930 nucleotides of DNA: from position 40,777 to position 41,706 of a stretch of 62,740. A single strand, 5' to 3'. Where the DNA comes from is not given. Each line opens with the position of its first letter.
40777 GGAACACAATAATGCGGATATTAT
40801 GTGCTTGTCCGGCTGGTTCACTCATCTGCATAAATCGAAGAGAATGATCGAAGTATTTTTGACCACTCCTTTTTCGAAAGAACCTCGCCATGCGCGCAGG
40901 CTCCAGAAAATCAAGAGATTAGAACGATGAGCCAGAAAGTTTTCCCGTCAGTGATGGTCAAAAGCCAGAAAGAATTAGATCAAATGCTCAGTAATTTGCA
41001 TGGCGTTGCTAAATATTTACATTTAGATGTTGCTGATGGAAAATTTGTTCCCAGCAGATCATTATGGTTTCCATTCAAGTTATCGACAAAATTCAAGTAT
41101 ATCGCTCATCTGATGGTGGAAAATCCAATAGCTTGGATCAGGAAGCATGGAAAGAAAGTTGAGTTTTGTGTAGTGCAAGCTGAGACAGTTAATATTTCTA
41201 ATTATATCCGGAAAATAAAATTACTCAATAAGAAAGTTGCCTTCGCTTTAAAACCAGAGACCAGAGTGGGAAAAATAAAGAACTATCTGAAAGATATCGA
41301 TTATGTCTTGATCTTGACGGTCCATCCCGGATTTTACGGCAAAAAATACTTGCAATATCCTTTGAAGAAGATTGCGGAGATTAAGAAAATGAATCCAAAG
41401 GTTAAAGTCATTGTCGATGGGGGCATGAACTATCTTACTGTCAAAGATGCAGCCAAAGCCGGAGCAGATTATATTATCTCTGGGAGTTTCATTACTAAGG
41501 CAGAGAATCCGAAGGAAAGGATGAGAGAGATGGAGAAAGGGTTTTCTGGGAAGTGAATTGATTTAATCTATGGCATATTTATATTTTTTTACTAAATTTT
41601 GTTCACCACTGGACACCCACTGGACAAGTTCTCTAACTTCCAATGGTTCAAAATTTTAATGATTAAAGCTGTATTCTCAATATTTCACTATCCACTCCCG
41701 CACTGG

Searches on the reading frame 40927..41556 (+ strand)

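Call 15: search_protein_families(library=pfam, proteins=[window:40927-41556:+])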
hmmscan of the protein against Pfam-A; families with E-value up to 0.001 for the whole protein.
window:40927-41556:+ (209 aa): 2 families
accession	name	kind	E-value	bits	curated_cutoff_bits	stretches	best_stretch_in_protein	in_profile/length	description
PF00834.25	Ribul_P_3_epim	-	2.9e-31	108.9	21.1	1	5-189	2-197/198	Ribulose-phosphate 3 epimerase family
PF00215.30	OMPdecase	-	2.7e-06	27.9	27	1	150-201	166-220/221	Orotidine 5'-phosphate decarboxylase / HUMPS family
